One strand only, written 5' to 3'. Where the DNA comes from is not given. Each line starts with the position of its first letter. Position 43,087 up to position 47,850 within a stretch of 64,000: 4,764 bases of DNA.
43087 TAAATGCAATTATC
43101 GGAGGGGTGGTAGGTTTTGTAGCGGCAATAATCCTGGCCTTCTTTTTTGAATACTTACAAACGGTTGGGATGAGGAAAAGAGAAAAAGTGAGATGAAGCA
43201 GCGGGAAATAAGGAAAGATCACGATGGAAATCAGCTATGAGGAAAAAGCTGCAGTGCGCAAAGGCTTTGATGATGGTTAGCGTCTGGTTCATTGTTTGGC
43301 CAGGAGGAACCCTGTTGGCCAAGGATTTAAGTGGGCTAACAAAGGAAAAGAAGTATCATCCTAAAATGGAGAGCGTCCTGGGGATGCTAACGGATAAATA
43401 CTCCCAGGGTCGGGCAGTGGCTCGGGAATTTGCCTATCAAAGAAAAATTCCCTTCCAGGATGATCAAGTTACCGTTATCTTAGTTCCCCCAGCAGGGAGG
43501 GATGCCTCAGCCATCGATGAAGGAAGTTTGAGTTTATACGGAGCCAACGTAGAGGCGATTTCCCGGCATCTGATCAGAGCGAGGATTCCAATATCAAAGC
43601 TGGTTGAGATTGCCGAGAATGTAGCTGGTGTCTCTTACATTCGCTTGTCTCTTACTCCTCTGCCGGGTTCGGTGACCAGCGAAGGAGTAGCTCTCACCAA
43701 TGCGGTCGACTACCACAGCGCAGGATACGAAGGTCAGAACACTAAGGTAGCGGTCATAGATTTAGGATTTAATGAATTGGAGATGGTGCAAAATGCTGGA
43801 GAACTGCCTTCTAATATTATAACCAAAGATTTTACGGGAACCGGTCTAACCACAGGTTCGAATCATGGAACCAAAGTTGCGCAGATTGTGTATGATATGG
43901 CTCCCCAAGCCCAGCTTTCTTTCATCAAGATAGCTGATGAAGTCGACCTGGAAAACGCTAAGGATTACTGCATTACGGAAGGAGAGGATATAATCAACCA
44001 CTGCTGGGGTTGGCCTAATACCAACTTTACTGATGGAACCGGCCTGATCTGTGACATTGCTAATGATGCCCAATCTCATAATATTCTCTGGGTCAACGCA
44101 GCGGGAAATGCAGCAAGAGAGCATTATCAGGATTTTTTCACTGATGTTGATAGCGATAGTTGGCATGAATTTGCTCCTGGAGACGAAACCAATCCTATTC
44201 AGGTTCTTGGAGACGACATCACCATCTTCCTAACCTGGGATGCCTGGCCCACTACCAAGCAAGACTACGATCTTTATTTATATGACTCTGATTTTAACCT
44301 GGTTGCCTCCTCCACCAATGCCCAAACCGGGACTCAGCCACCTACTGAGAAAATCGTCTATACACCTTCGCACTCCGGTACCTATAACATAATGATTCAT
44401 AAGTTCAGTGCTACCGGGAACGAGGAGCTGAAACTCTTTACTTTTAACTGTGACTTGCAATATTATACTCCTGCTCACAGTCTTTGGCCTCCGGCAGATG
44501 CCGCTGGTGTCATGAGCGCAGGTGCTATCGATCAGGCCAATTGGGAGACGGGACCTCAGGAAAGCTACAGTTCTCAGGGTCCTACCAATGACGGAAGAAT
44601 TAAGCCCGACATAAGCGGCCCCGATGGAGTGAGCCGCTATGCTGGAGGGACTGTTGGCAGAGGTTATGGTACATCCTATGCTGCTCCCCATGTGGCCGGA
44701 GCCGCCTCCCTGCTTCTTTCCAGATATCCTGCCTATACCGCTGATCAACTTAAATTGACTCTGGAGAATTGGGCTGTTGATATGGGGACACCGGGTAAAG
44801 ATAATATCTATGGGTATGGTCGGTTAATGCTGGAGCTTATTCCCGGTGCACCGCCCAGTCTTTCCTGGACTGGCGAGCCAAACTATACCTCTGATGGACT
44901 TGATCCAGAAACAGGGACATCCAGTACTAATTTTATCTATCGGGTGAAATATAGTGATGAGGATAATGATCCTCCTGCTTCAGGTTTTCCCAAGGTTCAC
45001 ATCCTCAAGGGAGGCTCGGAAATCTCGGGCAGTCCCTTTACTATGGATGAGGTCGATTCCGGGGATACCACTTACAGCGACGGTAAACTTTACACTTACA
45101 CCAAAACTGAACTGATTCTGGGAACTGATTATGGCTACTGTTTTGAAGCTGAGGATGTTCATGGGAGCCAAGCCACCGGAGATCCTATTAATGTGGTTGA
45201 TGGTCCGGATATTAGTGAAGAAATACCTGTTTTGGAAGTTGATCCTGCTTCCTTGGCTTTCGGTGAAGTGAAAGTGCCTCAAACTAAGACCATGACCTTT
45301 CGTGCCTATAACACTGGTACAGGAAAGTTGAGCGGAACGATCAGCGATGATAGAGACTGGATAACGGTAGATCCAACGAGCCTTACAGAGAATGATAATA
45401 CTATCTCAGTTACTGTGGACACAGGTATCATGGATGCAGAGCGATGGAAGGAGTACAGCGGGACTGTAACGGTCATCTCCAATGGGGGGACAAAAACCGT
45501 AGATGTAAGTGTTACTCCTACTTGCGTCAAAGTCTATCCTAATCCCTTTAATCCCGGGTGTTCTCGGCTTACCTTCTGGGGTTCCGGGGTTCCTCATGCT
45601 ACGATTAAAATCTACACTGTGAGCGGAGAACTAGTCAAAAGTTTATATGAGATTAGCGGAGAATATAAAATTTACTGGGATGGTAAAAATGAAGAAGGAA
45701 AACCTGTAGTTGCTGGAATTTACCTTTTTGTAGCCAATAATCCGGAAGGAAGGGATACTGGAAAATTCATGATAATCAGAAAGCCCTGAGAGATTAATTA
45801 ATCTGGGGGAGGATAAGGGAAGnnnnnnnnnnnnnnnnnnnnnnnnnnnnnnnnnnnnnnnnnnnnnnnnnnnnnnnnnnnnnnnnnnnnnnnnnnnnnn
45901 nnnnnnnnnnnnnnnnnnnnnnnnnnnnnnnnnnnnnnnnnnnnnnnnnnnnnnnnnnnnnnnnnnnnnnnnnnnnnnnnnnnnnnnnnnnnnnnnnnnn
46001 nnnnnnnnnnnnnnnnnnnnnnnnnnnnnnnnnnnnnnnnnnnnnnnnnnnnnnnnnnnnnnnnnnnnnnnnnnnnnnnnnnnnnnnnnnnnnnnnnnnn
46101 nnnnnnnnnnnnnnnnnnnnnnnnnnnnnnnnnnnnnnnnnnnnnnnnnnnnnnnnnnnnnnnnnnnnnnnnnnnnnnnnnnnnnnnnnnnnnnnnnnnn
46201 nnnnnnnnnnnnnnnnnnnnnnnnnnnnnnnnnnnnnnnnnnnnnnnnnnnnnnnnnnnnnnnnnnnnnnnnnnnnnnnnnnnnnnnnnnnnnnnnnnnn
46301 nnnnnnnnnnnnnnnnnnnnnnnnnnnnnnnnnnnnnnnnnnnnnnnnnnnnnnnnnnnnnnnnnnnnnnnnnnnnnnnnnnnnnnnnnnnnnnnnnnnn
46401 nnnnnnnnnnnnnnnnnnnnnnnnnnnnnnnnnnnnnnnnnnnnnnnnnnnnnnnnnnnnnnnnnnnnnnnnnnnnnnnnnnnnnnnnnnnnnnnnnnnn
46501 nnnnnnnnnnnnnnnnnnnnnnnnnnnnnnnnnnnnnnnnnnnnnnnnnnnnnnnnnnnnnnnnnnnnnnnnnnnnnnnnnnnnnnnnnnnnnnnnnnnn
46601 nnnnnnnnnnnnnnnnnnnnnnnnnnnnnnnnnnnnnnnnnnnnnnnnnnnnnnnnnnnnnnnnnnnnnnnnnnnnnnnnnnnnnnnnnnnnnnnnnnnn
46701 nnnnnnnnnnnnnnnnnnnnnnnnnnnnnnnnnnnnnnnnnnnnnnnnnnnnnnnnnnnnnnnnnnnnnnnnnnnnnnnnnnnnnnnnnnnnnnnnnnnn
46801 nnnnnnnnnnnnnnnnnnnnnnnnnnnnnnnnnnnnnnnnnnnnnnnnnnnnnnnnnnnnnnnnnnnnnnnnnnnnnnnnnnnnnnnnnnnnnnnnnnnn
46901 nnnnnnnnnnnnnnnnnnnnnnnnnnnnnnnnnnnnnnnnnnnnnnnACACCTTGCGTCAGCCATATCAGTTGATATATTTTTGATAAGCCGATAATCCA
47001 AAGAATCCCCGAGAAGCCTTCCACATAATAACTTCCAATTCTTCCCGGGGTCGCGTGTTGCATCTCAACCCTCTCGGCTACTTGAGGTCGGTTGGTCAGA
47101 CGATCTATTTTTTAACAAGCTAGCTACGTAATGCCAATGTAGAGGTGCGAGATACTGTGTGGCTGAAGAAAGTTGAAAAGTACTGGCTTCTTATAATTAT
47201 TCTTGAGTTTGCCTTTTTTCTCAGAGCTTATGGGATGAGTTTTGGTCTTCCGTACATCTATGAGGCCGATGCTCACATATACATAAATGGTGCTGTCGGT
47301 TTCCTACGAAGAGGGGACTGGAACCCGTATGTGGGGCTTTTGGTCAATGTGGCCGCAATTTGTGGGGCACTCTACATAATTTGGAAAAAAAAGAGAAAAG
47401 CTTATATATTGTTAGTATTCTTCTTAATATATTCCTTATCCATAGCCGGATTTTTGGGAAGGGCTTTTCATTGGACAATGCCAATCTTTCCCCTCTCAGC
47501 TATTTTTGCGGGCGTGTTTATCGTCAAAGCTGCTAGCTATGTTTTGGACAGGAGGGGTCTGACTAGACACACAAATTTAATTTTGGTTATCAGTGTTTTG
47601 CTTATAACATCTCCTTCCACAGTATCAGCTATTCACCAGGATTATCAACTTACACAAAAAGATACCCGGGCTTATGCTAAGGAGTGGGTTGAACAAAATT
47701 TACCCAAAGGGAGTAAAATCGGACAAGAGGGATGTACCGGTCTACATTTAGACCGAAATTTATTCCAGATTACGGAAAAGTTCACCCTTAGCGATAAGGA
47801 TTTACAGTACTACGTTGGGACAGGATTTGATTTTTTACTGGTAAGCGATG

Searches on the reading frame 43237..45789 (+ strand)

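Call 6: search_protein_families(library=pfam, proteins=[window:43237-45789:+], max_evalue=0.001)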
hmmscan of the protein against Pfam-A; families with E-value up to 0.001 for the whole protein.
window:43237-45789:+ (850 aa): 4 families
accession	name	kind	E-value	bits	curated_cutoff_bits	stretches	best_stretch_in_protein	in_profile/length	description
PF00082.27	Peptidase_S8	-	8.4e-28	97.9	21.8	2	390-528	148-288/288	Subtilase family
PF19190.6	BACON_2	-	2.2e-08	34.3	25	1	666-760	2-92/94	Viral BACON domain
PF13860.13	FlgD_ig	-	4.4e-06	27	27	1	785-834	22-74/79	FlgD Ig-like domain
PF22544.2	HYDIN_VesB_CFA65-like_Ig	-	0.001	19.7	25.5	0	664-759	1-97/100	HYDIN/CFA65/VesB-like, Ig-like domain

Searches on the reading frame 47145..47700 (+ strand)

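Call 50: search_protein_families(library=pfam, proteins=[window:47145-47700:+], max_evalue=10)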
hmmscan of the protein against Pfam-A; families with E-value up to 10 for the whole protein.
window:47145-47700:+ (185 aa): 3 families
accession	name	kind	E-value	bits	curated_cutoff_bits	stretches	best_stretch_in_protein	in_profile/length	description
PF01027.25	Bax1-I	-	0.0076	16.5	34.1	1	13-154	8-136/207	Inhibitor of apoptosis-promoting Bax1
PF02706.20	Wzz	-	0.009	16.7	25.5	1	8-50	10-52/91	Chain length determinant protein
PF06072.16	Herpes_US9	-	5.1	7.5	23.7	1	79-110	25-59/61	Alphaherpesvirus tegument protein US9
